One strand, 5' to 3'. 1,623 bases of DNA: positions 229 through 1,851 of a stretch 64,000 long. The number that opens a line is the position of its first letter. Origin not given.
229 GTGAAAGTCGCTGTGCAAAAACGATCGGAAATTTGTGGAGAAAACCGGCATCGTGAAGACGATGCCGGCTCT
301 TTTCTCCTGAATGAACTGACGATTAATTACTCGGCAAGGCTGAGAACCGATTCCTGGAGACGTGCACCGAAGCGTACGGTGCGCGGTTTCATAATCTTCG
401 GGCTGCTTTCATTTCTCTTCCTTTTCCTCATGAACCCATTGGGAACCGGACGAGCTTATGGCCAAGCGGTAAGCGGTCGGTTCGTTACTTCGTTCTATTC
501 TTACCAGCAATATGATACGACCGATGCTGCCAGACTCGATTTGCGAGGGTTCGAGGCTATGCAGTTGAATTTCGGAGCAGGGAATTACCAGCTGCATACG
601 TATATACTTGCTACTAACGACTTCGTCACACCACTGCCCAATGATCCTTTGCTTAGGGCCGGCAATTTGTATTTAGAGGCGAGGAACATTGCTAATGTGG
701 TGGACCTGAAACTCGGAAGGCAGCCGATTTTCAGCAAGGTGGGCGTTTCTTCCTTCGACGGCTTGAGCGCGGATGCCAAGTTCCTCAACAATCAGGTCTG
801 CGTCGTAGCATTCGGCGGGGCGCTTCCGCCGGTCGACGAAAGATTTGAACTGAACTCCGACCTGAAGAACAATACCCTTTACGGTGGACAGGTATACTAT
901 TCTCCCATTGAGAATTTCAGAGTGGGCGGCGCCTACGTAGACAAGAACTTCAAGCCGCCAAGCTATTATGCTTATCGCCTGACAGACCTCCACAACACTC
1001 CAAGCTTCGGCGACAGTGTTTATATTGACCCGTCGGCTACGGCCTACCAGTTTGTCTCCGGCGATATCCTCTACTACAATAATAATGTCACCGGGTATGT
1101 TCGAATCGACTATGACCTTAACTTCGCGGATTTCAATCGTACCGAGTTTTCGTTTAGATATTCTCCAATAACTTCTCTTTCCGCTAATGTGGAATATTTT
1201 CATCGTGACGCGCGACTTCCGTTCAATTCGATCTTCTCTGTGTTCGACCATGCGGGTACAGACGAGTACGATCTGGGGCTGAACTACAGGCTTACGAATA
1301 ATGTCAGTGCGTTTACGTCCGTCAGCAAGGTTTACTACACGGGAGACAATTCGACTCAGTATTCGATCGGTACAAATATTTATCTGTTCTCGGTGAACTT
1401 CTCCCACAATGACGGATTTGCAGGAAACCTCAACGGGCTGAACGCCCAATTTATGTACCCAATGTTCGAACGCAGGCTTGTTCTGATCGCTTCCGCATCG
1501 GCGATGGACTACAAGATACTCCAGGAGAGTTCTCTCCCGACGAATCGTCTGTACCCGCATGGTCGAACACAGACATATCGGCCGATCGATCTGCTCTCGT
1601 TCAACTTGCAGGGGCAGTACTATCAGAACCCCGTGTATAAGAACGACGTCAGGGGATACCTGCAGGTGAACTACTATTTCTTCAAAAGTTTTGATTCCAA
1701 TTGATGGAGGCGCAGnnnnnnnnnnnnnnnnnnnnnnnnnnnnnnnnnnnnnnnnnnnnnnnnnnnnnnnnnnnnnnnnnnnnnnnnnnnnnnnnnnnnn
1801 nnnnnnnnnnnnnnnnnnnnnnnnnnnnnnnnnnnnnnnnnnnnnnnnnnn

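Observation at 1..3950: Porin-cytochrome-like module: barrel candidate + 14-haem secreted cytochrome + multihaem lipoprotein cytochrome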

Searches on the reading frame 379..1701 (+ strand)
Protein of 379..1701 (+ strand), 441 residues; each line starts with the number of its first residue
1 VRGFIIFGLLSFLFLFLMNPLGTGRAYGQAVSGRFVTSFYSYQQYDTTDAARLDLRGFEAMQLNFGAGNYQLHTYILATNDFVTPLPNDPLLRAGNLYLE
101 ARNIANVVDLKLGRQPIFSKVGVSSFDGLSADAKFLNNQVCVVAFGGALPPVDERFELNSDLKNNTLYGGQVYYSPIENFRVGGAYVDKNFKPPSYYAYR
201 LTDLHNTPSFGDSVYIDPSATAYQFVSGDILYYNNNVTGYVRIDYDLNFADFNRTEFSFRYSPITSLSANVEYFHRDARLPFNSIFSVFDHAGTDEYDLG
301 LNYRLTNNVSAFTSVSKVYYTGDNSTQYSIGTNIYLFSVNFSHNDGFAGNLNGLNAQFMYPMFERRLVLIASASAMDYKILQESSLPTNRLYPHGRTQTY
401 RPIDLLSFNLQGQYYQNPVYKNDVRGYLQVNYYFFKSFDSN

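Call 5: search_protein_families(library=pfam, max_evalue=0.1, proteins=[window:379-1701:+])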
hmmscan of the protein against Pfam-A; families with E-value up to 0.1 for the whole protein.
seq(441 aa): 0 families

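Call 6: search_protein_families(library=ncbifam, max_evalue=0.1, proteins=[window:379-1701:+])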
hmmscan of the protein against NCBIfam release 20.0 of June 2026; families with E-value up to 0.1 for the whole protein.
seq(441 aa): 0 families
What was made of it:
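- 229..1704 (+): Outer-membrane beta-barrel (porin-like) component, a homologue of IALB_1839. From GTG 229 the precursor is 491 aa, and the signal-peptide h-region starts at about codon 52. An internal alternative start exists at GTG 379. The mature protein starts at about Q at 463. No Pfam or NCBIfam family matches (calls 5, 6).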

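Call 8: find_homologous_proteins(query=window:379-1701:+)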
Query seq(441 aa) (441 aa): 178 proteins with E <= 0.001 among 7441 candidates; the best 120 are listed.
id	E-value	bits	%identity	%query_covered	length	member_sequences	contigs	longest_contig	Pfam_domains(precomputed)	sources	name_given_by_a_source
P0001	7.1e-293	989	100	100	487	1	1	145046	-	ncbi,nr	ncbi:MAG: hypothetical protein M1469_06440 [Bacteroidetes bacterium]|nr:hypothetical protein [Bacter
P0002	4.5e-265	897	90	100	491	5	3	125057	-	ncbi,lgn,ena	-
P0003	1.2e-229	781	80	98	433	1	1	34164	-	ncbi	-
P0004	9.1e-206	702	71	100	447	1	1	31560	-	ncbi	-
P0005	3.8e-205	700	73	95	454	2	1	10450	-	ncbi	-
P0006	3.5e-204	697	70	99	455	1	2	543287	-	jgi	jgi:hypothetical protein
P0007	1.0e-202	692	70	100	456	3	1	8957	-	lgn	-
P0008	2.1e-202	691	74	92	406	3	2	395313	-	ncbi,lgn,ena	-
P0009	9.6e-202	689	70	100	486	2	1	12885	-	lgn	-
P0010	4.0e-200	683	69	98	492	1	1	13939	-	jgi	jgi:hypothetical protein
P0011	1.3e-199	682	70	98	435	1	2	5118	-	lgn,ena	-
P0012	3.4e-199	680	69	99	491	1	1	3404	-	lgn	-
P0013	5.0e-199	680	70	98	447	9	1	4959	-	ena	-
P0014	7.0e-198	676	70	100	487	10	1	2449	-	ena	-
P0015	5.5e-196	670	69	98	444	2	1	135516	-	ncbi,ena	-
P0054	1.3e-66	244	36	96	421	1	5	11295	-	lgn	-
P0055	1.6e-66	243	34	97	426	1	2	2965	PF04453.21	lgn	-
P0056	2.4e-66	243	36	92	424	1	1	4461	PF04453.21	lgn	-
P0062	1.2e-64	237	35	93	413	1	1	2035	PF04453.21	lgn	-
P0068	4.4e-64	235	35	94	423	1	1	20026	-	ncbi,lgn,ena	-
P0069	4.4e-64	235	33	93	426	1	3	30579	-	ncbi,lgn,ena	-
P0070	1.0e-63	234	34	93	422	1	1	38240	PF04453.21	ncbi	ncbi:MAG: LPS assembly protein LptD [Ignavibacteriaceae bacterium]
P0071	1.1e-63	234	35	93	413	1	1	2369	PF04453.21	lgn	-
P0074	1.1e-62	231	34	97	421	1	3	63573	-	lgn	-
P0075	1.4e-62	230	33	98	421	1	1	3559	-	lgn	-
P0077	2.8e-62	229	33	98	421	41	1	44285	-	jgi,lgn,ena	-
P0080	4.4e-62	229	33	98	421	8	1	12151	-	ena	-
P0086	2.0e-61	226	33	98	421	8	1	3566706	-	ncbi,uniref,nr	ncbi:hypothetical protein [Ignavibacterium sp.]|uniref:hypothetical protein n=1 Tax=Ignavibacterium 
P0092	1.4e-60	224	33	98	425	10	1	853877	-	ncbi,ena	-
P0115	7.9e-58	215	33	93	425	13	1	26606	PF04453.21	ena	-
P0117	1.6e-57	214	32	98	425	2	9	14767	-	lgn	-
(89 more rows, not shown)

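Call 9: find_encoding_contigs(protein=P0001, flank=10000, max_places=3)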
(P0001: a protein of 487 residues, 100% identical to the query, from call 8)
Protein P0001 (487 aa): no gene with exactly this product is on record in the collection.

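Call 10: find_encoding_contigs(protein=P0002, flank=10000, max_places=3)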
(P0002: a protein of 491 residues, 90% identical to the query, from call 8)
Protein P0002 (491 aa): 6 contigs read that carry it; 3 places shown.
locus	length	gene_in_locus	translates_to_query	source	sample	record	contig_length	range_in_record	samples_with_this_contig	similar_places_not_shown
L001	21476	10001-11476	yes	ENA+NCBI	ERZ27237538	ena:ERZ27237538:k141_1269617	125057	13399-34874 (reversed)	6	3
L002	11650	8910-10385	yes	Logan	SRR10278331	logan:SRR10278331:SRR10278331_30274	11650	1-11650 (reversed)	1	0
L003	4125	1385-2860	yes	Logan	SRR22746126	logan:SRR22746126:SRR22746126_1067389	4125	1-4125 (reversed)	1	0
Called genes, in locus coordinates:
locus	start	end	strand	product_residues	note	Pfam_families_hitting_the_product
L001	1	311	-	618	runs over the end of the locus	PF00672:HAMP, PF00989:PAS, PF08448:PAS_4, PF13426:PAS_9 (weak), PF00512:HisKA, PF02518:HATPase_c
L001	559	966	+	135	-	-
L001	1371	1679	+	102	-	-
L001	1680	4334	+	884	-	PF09699:Paired_CXXCH_1 (faint), PF14522:Cytochrome_C7 (faint), PF14537:Cytochrom_c3_2 (faint), PF22113:Mtrc-MtrF_II-IV_dom (faint), PF01292:Ni_hydr_CYTB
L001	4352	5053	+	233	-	PF01292:Ni_hydr_CYTB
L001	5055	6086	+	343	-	PF09699:Paired_CXXCH_1 (faint), PF14522:Cytochrome_C7 (faint), PF14537:Cytochrom_c3_2 (weak)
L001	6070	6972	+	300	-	PF01292:Ni_hydr_CYTB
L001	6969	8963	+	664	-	PF03264:Cytochrom_NNT, PF02085:Cytochrom_CIII (faint), PF14522:Cytochrome_C7 (faint), PF22113:Mtrc-MtrF_II-IV_dom (faint), PF14537:Cytochrom_c3_2 (weak)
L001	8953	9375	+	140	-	-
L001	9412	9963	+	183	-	PF22113:Mtrc-MtrF_II-IV_dom (weak), PF14522:Cytochrome_C7 (faint), PF09699:Paired_CXXCH_1 (faint), PF13435:Cytochrome_C554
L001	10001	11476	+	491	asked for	-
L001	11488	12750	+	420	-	PF02085:Cytochrom_CIII (faint), PF14522:Cytochrome_C7 (weak), PF14537:Cytochrom_c3_2 (faint), PF14522:Cytochrome_C7 (weak)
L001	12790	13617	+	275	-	PF09698:GSu_C4xC__C2xCH (weak)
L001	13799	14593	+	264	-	PF00702:Hydrolase (weak), PF13344:Hydrolase_6, PF13242:Hydrolase_like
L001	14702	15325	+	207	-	PF14681:UPRTase, PF00156:Pribosyltran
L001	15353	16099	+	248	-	PF13489:Methyltransf_23 (weak), PF13847:Methyltransf_31, PF08241:Methyltransf_11, PF08242:Methyltransf_12 (weak), PF13649:Methyltransf_25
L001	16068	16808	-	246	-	PF01988:VIT1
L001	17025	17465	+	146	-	PF00572:Ribosomal_L13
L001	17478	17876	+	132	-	PF00380:Ribosomal_S9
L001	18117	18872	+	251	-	PF00318:Ribosomal_S2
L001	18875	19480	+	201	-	PF00889:EF_TS, PF22566:UBA_8 (weak), PF25025:EF-Ts_N (faint)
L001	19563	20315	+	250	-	PF00696:AA_kinase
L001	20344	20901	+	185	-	PF01765:RRF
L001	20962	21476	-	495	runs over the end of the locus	PF00672:HAMP, PF00512:HisKA, PF02518:HATPase_c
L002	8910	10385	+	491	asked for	-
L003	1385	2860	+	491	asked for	-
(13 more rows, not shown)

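Call 11: find_encoding_contigs(protein=P0006, flank=10000, max_places=2)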
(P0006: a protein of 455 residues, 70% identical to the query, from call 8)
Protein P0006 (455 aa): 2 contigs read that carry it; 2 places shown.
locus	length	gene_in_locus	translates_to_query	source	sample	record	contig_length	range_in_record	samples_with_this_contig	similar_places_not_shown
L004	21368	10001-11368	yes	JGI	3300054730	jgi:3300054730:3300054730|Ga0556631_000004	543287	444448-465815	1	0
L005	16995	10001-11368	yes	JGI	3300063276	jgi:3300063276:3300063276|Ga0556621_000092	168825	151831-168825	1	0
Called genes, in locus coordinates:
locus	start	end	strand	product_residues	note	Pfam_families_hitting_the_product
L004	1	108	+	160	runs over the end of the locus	PF00582:Usp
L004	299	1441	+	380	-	PF00578:AhpC-TSA, PF08534:Redoxin, PF13905:Thioredoxin_8, PF17991:Thioredoxin_10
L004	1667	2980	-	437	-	PF00072:Response_reg, PF00158:Sigma54_activat, PF14532:Sigma54_activ_2, PF00004:AAA (weak), PF07728:AAA_5, PF25601:AAA_lid_14, PF02954:HTH_8 (faint)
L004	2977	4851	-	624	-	PF00672:HAMP, PF13596:PAS_10 (faint), PF00989:PAS, PF08448:PAS_4, PF13426:PAS_9 (weak), PF00512:HisKA, PF02518:HATPase_c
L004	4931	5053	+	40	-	-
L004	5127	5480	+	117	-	-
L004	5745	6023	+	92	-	-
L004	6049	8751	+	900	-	PF09699:Paired_CXXCH_1 (faint), PF14522:Cytochrome_C7 (faint), PF14537:Cytochrom_c3_2 (weak), PF01292:Ni_hydr_CYTB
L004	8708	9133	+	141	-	-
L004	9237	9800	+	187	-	PF22113:Mtrc-MtrF_II-IV_dom (faint), PF13435:Cytochrome_C554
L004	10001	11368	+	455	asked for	-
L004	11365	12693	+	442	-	PF02085:Cytochrom_CIII (faint), PF14522:Cytochrome_C7 (weak), PF14537:Cytochrom_c3_2 (faint)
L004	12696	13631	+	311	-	PF02085:Cytochrom_CIII (faint), PF09698:GSu_C4xC__C2xCH (weak)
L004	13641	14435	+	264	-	PF00702:Hydrolase (faint), PF13344:Hydrolase_6, PF13242:Hydrolase_like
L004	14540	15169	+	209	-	PF14681:UPRTase, PF00156:Pribosyltran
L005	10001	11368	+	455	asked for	-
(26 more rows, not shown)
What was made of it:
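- The neighbouring VIT1 gene is a weak hint of iron (calls 10, 11).
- Tried and rejected: The missing upstream part was therefore read from relatives whose barrels are 90% and 70% identical, which share the downstream synteny (calls 10, 11).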

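Call 21: find_related_loci(query=A2, collection=genome_contigs, flank=10000)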
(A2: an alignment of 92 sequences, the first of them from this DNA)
Query A2 (441 aa) in genome_contigs; peptide patterns used: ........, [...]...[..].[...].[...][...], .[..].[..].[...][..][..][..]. (x = any residue, [..] = any of these).
562 stretches matched a pattern; 420 encode a relative of the query (tblastn E <= 1e-3); the best 80 are kept; 80 distinct loci.
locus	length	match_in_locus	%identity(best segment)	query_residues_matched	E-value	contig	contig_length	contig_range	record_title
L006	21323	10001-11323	90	1-441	0e+0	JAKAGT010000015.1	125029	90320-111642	MAG: Bacteroidetes bacterium isolate WY2.bin60 NODE_184_length_125029_cov_6.288490, whole genome shotgun sequence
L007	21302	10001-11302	81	8-441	0e+0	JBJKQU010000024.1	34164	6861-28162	MAG: Candidatus Kryptoniota bacterium isolate Bin_42 S1Ck127_3574728_flag_0_multi_8.9976_len_34164, whole genome shotgun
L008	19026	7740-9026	73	9-441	0e+0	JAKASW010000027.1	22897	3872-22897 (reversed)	MAG: Bacteroidetes bacterium isolate YP1.bin85 NODE_1847_length_22897_cov_1.209091, whole genome shotgun sequence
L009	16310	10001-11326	71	1-441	0e+0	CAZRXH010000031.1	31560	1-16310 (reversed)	MAG TPA_asm: uncultured Bacteroidota bacterium isolate SRP271791_co2_92 genome assembly, contig: NODE_248_length_31560_c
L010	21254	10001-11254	73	24-441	0e+0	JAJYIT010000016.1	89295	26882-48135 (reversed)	MAG: Bacteroidetes bacterium isolate DBS2-1.bin131 NODE_441_length_89295_cov_6.756482, whole genome shotgun sequence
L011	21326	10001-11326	70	1-441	0e+0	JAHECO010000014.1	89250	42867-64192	MAG: Candidatus Kryptoniota bacterium isolate Ww171 NODE_311_length_89250_cov_4.299308, whole genome shotgun sequence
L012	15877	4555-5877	70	2-441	0e+0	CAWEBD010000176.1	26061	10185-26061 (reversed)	MAG: uncultured Bacteroidetes bacterium isolate MFD01299.bin.2.3 genome assembly, contig: contig_96713, whole genome sho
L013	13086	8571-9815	72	26-440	0e+0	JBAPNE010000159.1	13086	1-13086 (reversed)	MAG: Candidatus Kryptoniota bacterium isolate MFD01124_ilm_asm_bin8 k127_227706, whole genome shotgun sequence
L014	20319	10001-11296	70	2-440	0e+0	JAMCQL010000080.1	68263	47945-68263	MAG: Bacteroidetes bacterium isolate FK_Sedi_A_Bin.46 NODE_646_length_68263_cov_293.065, whole genome shotgun sequence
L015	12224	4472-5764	69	9-441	0e+0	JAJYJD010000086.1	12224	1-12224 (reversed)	MAG: Bacteroidetes bacterium isolate DBS2-1.bin144 NODE_9821_length_12224_cov_2.075969, whole genome shotgun sequence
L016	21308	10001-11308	68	5-441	0e+0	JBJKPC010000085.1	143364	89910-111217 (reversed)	MAG: Candidatus Kryptoniota bacterium isolate Bin_110 S1Ck127_610869_flag_0_multi_20.2891_len_143364, whole genome shotg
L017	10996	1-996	89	110-441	0e+0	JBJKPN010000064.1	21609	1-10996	MAG: Candidatus Kryptoniota bacterium isolate Bin_123 S1Ck127_2298110_flag_0_multi_18.0000_len_21609, whole genome shotg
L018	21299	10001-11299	67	8-441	0e+0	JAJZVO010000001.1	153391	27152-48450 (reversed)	MAG: Bacteroidetes bacterium isolate SKS5.bin54 NODE_118_length_153391_cov_2.191480, whole genome shotgun sequence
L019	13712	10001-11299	66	8-441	0e+0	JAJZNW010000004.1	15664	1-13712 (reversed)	MAG: Bacteroidetes bacterium isolate MAS4.bin38 NODE_4273_length_15664_cov_3.539293, whole genome shotgun sequence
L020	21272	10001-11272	69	17-441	0e+0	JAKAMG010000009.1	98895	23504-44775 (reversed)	MAG: Bacteroidetes bacterium isolate WY5.bin159 NODE_333_length_98895_cov_14.831626, whole genome shotgun sequence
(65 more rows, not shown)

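Call 22: predict_structure(alignment_id=A2)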
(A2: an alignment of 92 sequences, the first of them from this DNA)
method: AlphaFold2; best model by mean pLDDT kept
length: 441 residues; sequences in the alignment: 92
mean_pLDDT: 84.9   pTM: 0.73
mean pLDDT of the five models: 84.9, 84.4, 83.1, 82.6, 82.1
residues with pLDDT >= 90: 222; 70-90: 153; 50-70: 55; < 50: 11
segments of 3 or more residues with pLDDT < 50: 281-290
pLDDT, mean of each block of 10 residues (from residue 1): 73 77 61 92 76 87 91 92 79 90 93 82 83 94 94 83 90 96 94 77 59 72 89 97 91 93 96 83 40 86 96 95 91 96 86 93 92 85 63 87 93 80 88 82 41
secondary structure, 60 per line:
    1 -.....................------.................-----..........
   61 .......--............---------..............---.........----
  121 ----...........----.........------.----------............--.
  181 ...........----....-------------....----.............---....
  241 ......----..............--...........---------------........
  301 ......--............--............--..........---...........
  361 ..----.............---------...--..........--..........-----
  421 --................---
elements in order: H2-22 E29-45 E51-67 E70-81 E91-104 E108-116 E125-135 E140-148 E166-177 E180-191 E196-199 E213-216 E221-233 E237-246 E251-264 E267-277 E293-306 E309-320 E323-334 E337-346 E350-362 E367-379 E389-391 E394-403 E406-415 E423-438
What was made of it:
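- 229..1704 (+): AF2 model: pLDDT 84.9, pTM 0.73, 22 long strands, with long loops after odd strands and 2-4-residue turns after even strands (call 22).
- On Geobacter Pcc (OmbB-OmaB-OmcB) in the strict sense: The AF2 model has 22 long strands; pLDDT 84.9 (call 22).
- AF2 gives pLDDT 84.9 and 22 strands with the loop/turn alternation typical of outer-membrane proteins (call 22).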

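Call 28: fold_search(model_id=the predicted structure, library=pdb)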
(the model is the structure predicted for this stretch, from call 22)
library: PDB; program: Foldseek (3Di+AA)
matches with E <= 10: 968; with E <= 0.001: 313
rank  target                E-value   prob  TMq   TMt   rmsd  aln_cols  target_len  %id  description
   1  2vqi_A                3.4e-10  1.00  0.45  0.43  13.5       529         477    9  Structure of the P pilus usher (PapC) translocation pore (released 2008-05-27)
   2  9bog_D                4.1e-10  1.00  0.53  0.31  12.9       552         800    8  Structural basis for adhesin secretion by the outer-membrane usher in type 1 pili (released 2024-10-09)
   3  3rfz_B                7.1e-10  1.00  0.40  0.25  17.0       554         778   11  Crystal structure of the FimD usher bound to its cognate FimC:FimH substrate (released 2011-06-01)
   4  3rfz_E                7.4e-10  1.00  0.41  0.26  15.0       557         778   10  Crystal structure of the FimD usher bound to its cognate FimC:FimH substrate (released 2011-06-01)
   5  3t24_A                1.6e-09  1.00  0.43  0.49   9.6       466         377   10  Crystal structure of Pseudomonas aeruginosa OpdQ (released 2012-02-08)
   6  8bym_A                1.8e-09  1.00  0.33  0.42  12.5       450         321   11  Outer membrane attachment porin OmpM1 from Veillonella parvula (released 2023-11-08)
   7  2vqi_B                2.0e-09  1.00  0.49  0.46  11.5       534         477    9  Structure of the P pilus usher (PapC) translocation pore (released 2008-05-27)
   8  8bys_A                4.5e-09  1.00  0.40  0.52  10.6       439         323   12  Outer membrane attachment porin OmpM1 from Veillonella parvula, native (released 2023-11-08)
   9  5dl7                  4.7e-09  1.00  0.38  0.41  13.4       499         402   10  Crystal structure of Acinetobacter baumannii OccAB3 (released 2016-02-03)
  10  8byt_A                4.9e-09  1.00  0.40  0.54  10.3       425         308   12  Outer membrane attachment porin OmpM1 from Veillonella parvula, C3 symmetry (released 2023-11-08)
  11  7lhg_C                6.5e-09  1.00  0.51  0.30  13.5       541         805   10  Cryo-EM structure of E. coli P pilus tip assembly intermediate PapC-PapD-PapK-PapG in the first conformation (released 2021-08-11)
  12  5dl6                  6.5e-09  1.00  0.43  0.47  12.6       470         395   10  Crystal structure of Acinetobacter baumannii OccAB2 (released 2016-02-03)
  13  6ehb_C                7.1e-09  1.00  0.31  0.38  11.9       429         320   10  OmpU, an outer membrane protein, of Vibrio cholerae (released 2018-04-25)
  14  3t24_C                7.4e-09  1.00  0.43  0.50  11.0       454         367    9  Crystal structure of Pseudomonas aeruginosa OpdQ (released 2012-02-08)
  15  3t24_B                7.8e-09  1.00  0.42  0.48   9.2       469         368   10  Crystal structure of Pseudomonas aeruginosa OpdQ (released 2012-02-08)
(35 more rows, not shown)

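Call 48: search_solved_structures(query=A2, max_evalue=10)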
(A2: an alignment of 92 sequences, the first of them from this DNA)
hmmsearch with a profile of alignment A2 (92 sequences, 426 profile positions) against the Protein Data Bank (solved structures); distinct sequences matched with E-value up to 10: 1.
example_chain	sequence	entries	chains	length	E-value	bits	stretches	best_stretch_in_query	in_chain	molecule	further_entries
5iva_A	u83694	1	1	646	1.7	10.7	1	221-291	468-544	LPS-assembly protein LptD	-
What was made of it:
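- On MtrCAB / MtoAB / PioAB: The family profile finds no PDB sequence apart from LptD at E 1.7 (call 48).
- Closest known: Shewanella MtrCAB and the MtoAB/PioAB conduits. Different: There is no match to the MtrB_PioB models or to any PDB sequence (calls 5, 6, 48).
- The LptD similarity is insignificant (E = 1.7 with the family profile; call 48), and the barrel has 22 strands and about 410 mature residues.
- Tried and rejected: The LptD annotation carried by some homologues was rejected (E 1.7 with the family profile; call 48).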
